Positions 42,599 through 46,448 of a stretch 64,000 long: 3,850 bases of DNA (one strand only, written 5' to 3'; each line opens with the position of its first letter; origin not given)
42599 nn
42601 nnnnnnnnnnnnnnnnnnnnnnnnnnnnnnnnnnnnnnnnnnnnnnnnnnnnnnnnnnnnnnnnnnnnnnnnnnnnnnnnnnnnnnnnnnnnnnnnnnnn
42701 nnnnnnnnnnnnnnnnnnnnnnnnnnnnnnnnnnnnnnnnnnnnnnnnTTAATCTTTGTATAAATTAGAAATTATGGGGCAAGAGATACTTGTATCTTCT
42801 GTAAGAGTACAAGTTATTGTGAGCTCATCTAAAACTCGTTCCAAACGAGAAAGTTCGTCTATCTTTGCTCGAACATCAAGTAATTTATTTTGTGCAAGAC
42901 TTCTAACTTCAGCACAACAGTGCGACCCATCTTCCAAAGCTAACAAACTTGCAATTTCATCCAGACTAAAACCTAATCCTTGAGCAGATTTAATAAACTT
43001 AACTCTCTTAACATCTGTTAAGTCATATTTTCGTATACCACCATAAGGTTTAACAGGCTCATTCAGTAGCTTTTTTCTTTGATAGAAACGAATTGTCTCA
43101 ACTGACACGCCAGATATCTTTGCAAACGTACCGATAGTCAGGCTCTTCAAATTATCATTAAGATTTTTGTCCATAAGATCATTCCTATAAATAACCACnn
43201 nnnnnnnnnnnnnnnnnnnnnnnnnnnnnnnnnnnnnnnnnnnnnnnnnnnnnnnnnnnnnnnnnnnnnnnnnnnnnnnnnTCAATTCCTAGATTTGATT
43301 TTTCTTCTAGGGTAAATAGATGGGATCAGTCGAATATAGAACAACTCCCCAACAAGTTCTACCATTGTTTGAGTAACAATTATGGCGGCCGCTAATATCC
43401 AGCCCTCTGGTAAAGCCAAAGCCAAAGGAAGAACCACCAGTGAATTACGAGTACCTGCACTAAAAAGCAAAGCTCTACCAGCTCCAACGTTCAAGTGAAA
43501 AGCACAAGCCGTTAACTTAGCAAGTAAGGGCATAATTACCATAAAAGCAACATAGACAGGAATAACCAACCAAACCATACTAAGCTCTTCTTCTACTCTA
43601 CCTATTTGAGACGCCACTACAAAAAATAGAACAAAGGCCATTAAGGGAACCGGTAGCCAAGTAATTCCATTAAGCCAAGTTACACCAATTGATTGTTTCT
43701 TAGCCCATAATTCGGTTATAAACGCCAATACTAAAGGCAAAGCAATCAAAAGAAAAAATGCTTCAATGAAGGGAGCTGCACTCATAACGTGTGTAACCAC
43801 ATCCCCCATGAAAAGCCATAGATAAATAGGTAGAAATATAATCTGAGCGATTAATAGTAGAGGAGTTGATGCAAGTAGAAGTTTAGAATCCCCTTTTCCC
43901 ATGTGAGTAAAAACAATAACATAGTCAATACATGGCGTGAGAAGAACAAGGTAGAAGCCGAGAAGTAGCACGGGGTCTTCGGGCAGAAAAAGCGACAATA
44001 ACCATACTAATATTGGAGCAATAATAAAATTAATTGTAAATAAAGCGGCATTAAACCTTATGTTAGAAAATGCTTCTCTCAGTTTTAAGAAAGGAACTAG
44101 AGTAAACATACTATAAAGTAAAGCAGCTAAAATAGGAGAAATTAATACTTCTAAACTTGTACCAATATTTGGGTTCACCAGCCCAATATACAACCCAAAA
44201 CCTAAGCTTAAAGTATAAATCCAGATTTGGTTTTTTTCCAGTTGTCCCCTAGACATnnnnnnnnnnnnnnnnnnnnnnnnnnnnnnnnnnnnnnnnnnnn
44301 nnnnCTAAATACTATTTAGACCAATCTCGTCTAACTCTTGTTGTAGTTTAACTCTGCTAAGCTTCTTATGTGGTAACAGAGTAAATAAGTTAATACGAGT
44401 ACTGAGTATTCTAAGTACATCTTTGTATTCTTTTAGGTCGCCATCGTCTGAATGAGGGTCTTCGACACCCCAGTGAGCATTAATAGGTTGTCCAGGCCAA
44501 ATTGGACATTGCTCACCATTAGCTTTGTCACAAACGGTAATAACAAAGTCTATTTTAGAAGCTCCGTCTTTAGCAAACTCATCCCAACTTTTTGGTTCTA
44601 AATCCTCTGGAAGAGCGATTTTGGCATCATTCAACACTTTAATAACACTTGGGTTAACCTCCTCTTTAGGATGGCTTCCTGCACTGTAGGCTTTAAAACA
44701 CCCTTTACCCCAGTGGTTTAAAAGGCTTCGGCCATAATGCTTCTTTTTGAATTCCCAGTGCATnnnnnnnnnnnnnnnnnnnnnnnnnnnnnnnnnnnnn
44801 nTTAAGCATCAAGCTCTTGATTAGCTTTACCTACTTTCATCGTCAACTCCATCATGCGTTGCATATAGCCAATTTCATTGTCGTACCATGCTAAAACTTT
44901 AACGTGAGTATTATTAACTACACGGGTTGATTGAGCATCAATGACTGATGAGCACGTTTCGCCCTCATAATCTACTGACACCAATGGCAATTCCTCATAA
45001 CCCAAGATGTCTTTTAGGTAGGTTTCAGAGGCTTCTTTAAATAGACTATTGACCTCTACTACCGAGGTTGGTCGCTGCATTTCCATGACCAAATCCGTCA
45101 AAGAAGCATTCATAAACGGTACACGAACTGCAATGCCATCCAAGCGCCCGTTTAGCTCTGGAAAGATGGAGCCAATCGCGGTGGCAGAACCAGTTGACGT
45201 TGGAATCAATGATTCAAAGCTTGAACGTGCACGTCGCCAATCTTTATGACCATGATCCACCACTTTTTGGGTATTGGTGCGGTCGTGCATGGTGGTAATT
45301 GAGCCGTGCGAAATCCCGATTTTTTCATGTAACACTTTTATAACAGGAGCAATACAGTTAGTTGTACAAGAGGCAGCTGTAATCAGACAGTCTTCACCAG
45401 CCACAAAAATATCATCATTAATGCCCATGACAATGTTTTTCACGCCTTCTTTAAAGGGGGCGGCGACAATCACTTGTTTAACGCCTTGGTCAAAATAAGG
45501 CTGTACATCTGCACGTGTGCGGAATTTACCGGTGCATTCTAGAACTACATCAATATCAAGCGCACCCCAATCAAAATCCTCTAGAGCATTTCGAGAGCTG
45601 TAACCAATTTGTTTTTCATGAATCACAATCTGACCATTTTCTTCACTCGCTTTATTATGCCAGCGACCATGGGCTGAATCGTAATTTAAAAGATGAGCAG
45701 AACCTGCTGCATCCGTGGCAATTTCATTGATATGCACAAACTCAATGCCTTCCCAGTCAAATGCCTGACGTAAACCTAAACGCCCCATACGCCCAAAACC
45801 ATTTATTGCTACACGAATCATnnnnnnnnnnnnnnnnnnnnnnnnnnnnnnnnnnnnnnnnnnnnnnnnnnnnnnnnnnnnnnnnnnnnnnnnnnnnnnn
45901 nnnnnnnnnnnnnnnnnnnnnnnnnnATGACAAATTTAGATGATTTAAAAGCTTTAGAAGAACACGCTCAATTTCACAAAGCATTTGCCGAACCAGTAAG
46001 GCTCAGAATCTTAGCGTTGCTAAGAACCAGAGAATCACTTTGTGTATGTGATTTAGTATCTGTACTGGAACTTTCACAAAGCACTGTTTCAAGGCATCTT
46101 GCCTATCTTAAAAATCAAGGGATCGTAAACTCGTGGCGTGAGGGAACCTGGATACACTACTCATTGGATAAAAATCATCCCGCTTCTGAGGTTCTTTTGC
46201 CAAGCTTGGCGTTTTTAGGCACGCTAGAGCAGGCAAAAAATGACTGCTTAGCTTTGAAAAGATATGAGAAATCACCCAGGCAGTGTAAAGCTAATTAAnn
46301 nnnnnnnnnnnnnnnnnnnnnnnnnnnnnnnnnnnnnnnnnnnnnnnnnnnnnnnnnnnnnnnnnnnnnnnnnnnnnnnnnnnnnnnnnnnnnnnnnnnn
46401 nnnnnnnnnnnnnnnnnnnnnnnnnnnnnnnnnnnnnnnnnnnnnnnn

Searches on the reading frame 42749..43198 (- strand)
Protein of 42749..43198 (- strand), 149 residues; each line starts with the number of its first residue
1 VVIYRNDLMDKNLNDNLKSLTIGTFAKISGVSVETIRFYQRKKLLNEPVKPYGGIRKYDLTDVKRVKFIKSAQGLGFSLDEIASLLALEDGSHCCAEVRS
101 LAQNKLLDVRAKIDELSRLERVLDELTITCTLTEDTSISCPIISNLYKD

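Call 13: search_protein_families(library=ncbifam, proteins=[window:42749-43198:-], max_evalue=0.00001)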
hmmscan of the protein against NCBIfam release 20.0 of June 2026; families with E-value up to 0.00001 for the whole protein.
window:42749-43198:- (149 aa): 12 families
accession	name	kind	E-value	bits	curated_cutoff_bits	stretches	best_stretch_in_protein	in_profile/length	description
NF010315.0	PRK13752.1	subfamily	1.2e-51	174.6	261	1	14-147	2-133/144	mercury resistance transcriptional regulator MerR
TIGR02051.1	MerR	equivalog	1.9e-43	147.6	150.85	1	21-146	1-124/124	mercury resistance transcriptional regulator MerR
NF007069.0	PRK09514.1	equivalog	1.7e-30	105.8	143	1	21-146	3-130/141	Zn(2+)-responsive transcriptional regulator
TIGR02043.1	ZntR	equivalog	1.2e-27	96.7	167.95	1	20-146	2-130/131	Zn(2+)-responsive transcriptional regulator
TIGR02044.1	CueR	equivalog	2.9e-25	88.8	147.4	1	21-146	2-126/127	Cu(I)-responsive transcriptional regulator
TIGR02047.1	CadR-PbrR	equivalog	9e-25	87.2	151.45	1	20-145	1-126/127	Cd(II)/Pb(II)-responsive transcriptional regulator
NF007590.0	PRK10227.1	equivalog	2.7e-15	56.6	244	1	22-146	3-126/135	Cu(I)-responsive transcriptional regulator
TIGR01950.1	SoxR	equivalog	5.7e-14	52.1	116.9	1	20-131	2-113/142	redox-sensitive transcriptional activator SoxR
NF041849.1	trans_regNmlR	equivalog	1.9e-09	37.6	175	1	22-123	3-105/117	stress response transcriptional regulator NmlR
NF047375.1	HeatShock_HspR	equivalog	1.9e-08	34.2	105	1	21-96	5-74/92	heat shock protein transcriptional repressor HspR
NF053740.1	TransRegTnrAGPos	equivalog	3.7e-08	33.5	140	1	16-86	9-78/108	hypothetical protein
TIGR02054.1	MerD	equivalog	4.6e-07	30.4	103.65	1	18-127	2-110/120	mercuric resistance transcriptional repressor MerD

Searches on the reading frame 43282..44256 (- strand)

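Call 13: search_protein_families(library=ncbifam, proteins=[window:43282-44256:-], max_evalue=0.00001)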
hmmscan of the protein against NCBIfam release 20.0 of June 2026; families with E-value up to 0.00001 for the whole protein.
window:43282-44256:- (324 aa): 1 family
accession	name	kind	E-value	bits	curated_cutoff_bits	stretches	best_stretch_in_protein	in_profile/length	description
TIGR00832.1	acr3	equivalog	6.4e-09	35.6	282.8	1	30-250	28-266/327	ACR3 family arsenite efflux transporter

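Call 69: search_protein_families(library=pfam, proteins=[window:43282-44256:-], max_evalue=0.01)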
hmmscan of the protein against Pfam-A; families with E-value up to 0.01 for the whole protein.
window:43282-44256:- (324 aa): 2 families
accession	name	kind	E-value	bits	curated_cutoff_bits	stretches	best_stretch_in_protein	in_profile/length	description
PF01758.21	SBF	-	5.5e-14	52.7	24.3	1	41-218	2-185/191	Sodium Bile acid symporter family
PF13593.11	SBF_like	-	1.4e-08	34.9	25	1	58-285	52-282/313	SBF-like CPA transporter family (DUF4137)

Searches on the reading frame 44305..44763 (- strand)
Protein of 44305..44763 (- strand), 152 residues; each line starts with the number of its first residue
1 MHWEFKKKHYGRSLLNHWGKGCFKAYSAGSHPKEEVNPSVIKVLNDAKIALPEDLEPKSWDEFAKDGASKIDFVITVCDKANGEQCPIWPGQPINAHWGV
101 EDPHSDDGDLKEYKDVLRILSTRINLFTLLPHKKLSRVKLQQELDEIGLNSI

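Call 13: search_protein_families(library=ncbifam, proteins=[window:44305-44763:-], max_evalue=0.00001)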
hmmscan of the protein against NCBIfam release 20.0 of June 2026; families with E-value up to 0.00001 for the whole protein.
window:44305-44763:- (152 aa): 2 families
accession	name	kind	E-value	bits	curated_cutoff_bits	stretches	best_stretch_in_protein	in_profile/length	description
NF010053.0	PRK13530.1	subfamily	6.9e-11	42.6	215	1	23-127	32-128/133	arsenate reductase (thioredoxin)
TIGR02691.1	arsC_pI258_fam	equivalog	3.3e-10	40.3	174.3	1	20-118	24-116/129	arsenate reductase (thioredoxin)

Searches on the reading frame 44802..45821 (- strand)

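Call 13: search_protein_families(library=ncbifam, proteins=[window:44802-45821:-], max_evalue=0.00001)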
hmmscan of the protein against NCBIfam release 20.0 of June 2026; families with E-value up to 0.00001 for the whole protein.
window:44802-45821:- (339 aa): 9 families
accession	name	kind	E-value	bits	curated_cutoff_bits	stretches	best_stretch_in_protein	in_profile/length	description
NF033735.1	G3PDH_Arsen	exception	2.1e-154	513.8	450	1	4-326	1-322/323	ArsJ-associated glyceraldehyde-3-phosphate dehydrogenase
NF006512.0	PRK08955.1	equivalog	1e-143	478.7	563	1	2-333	3-333/334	glyceraldehyde-3-phosphate dehydrogenase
TIGR01534.1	GAPDH-I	equivalog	9.2e-111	370.2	367.2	1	3-324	1-329/330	type I glyceraldehyde-3-phosphate dehydrogenase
NF005830.0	PRK07729.1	equivalog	2.5e-108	362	546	1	1-332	2-332/343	glyceraldehyde-3-phosphate dehydrogenase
NF005641.0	PRK07403.1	equivalog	1.8e-93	313.4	616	1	1-330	1-332/337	type I glyceraldehyde-3-phosphate dehydrogenase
TIGR01532.1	E4PD_g-proteo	equivalog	3.7e-92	309.1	530.55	1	3-324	1-324/325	erythrose-4-phosphate dehydrogenase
NF010058.0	PRK13535.1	equivalog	1.2e-91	307.4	539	1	1-333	2-336/339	erythrose-4-phosphate dehydrogenase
NF011954.0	PRK15425.1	equivalog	6.2e-82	275.3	662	1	2-331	3-330/331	glyceraldehyde-3-phosphate dehydrogenase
NF006139.0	PRK08289.1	equivalog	2.7e-67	227.4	431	1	4-333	131-472/480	glyceraldehyde-3-phosphate dehydrogenase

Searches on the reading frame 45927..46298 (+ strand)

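Call 13: search_protein_families(library=ncbifam, proteins=[window:45927-46298:+], max_evalue=0.00001)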
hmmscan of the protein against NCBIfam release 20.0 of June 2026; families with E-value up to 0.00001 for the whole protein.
window:45927-46298:+ (123 aa): 9 families
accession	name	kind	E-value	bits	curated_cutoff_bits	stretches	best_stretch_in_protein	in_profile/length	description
NF033788.1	HTH_metalloreg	subfamily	1.1e-26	92.4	55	1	14-86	2-74/77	metalloregulator ArsR/SmtB family transcription factor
NF007528.0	PRK10141.1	subfamily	7.9e-18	64.4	97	1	14-96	7-89/117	metalloregulator ArsR/SmtB family transcription factor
NF041413.1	ArsR_Rv2640c_fam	equivalog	4.3e-14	52.9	155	1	4-82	24-103/118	Rv2640c family ArsR-like transcriptional regulator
NF033789.1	repress_SdpR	subfamily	2.2e-13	49.9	100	1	17-81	2-65/79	autorepressor SdpR family transcription factor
NF052532.1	TransRegPagRBaca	equivalog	2.6e-12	46.7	170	1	8-83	12-86/99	transcriptional repressor PagR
NF045707.1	Dbac_1936_reg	equivalog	1.9e-10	40.6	115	1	10-82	4-75/99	ArsR/SmtB-type metalloregulator TsoR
NF047906.1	CdPbTransRegCmtR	equivalog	8e-10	38.6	150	1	14-86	12-83/104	Cd(II)/Pb(II)-sensing metalloregulatory transcriptional regulator CmtR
NF040642.1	sulf_sens_BigR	equivalog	1.5e-09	37.8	155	1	11-86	8-82/95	sulfite-sensing transcriptional repressor BigR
NF053755.1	MsvR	equivalog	8.8e-08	32.1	220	1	18-69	8-58/236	transcriptional factor MsvR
